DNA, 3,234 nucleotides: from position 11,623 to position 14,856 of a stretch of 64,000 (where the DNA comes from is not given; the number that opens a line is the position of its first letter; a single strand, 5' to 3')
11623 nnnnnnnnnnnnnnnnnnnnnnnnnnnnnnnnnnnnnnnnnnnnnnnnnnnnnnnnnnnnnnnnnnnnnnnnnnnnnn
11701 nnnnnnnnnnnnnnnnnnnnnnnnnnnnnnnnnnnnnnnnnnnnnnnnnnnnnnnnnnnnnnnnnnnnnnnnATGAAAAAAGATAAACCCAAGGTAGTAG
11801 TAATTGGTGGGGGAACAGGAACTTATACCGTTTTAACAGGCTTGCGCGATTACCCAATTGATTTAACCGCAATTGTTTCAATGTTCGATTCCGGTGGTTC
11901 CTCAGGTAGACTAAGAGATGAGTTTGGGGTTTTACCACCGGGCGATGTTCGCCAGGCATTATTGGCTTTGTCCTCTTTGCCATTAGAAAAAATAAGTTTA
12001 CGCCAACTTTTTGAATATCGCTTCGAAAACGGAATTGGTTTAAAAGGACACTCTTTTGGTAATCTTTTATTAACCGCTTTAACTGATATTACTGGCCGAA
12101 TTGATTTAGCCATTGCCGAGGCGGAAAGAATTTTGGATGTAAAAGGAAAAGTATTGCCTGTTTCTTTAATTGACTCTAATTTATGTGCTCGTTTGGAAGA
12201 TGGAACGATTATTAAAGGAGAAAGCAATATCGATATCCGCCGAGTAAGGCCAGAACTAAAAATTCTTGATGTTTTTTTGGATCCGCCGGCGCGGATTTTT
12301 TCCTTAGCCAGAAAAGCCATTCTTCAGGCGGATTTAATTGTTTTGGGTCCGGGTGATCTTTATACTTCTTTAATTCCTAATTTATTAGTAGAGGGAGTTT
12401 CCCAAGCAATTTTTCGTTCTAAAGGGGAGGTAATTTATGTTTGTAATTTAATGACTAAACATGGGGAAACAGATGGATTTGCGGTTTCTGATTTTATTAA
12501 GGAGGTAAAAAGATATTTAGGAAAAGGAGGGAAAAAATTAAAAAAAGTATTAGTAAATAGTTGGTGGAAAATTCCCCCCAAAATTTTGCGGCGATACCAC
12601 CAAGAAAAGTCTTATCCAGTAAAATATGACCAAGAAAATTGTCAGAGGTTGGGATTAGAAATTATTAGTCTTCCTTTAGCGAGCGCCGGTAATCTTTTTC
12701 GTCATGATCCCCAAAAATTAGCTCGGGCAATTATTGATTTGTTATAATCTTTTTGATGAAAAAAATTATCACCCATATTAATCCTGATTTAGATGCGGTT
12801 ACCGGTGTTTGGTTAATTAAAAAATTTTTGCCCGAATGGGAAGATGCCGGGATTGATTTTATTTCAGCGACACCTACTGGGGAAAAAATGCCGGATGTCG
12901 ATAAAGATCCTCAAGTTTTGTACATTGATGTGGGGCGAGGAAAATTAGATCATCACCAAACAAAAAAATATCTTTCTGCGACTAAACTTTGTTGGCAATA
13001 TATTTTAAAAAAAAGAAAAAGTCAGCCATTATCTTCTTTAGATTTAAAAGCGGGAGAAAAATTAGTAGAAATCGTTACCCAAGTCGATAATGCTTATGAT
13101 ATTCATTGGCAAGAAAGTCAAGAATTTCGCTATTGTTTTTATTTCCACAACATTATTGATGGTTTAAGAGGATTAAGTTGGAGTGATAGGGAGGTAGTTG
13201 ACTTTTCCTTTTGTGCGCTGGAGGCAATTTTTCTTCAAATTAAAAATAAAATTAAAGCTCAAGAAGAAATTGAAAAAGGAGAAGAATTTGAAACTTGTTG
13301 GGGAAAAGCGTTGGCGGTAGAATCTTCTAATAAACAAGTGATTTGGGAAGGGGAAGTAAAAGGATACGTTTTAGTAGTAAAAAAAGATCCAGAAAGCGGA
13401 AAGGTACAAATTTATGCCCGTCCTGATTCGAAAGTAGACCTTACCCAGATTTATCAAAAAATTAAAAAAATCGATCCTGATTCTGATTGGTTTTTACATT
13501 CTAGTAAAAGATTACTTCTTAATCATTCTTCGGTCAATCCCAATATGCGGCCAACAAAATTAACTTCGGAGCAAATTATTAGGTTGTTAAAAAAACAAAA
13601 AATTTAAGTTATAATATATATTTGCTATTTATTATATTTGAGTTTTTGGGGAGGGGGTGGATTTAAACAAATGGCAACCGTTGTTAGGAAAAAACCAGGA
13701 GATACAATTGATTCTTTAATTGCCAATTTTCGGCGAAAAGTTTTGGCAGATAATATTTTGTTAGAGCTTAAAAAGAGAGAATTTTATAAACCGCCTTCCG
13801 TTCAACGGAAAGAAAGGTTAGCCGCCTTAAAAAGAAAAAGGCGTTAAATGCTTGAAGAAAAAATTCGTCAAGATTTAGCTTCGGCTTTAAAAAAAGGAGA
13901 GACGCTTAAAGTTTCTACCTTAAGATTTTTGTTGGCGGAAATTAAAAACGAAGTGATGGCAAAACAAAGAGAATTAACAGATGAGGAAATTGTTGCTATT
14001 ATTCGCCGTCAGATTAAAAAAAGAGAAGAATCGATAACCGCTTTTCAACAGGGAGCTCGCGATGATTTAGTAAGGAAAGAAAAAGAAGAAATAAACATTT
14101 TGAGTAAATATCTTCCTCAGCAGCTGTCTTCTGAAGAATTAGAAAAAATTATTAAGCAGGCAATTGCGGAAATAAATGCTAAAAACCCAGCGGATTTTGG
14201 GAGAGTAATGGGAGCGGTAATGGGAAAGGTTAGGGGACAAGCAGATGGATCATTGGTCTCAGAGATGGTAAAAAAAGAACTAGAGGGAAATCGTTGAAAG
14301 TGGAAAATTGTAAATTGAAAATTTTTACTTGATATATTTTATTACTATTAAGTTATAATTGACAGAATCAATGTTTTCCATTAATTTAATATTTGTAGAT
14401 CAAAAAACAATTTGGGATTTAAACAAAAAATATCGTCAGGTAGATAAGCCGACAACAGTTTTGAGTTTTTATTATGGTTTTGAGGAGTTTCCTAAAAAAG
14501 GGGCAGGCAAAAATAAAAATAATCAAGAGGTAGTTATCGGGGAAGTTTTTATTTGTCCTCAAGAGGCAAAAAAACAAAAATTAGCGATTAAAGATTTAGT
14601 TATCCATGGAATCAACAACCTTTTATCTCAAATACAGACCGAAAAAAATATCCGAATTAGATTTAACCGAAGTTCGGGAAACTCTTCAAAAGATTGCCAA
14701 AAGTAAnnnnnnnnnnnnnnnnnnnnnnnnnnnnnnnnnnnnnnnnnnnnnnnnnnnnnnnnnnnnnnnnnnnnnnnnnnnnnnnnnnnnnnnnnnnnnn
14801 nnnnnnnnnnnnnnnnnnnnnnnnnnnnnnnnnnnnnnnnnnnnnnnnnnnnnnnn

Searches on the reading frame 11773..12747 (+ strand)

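Call 46: search_protein_families(library=pfam, proteins=[window:11773-12747:+], max_evalue=0.001)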
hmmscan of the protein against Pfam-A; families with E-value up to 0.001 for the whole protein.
window:11773-12747:+ (324 aa): 1 family
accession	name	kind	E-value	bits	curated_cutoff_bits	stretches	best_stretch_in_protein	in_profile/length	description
PF01933.23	CofD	-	9.4e-90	301.2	30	1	8-301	1-288/290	2-phospho-L-lactate transferase CofD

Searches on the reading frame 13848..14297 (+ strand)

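Call 46: search_protein_families(library=pfam, proteins=[window:13848-14297:+], max_evalue=0.001)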
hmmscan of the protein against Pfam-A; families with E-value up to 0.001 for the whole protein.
window:13848-14297:+ (149 aa): 2 families
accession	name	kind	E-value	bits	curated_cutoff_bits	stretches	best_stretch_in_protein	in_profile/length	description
PF09424.15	YqeY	-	1.3e-49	168.4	27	1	4-145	2-143/143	Yqey-like protein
PF02637.23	GatB_Yqey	-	2.4e-08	34.4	27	1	12-145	8-148/148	GatB domain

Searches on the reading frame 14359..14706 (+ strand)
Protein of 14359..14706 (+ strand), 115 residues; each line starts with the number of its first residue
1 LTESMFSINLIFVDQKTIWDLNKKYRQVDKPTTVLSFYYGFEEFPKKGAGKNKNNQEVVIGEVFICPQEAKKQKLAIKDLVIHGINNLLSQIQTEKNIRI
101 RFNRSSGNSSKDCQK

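Call 46: search_protein_families(library=pfam, proteins=[window:14359-14706:+], max_evalue=0.001)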
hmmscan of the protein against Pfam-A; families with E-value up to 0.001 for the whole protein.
window:14359-14706:+ (115 aa): 1 family
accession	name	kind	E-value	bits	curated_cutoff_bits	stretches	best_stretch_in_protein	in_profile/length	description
PF02130.23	YbeY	-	1.8e-13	50.9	25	1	5-76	27-84/129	Endoribonuclease YbeY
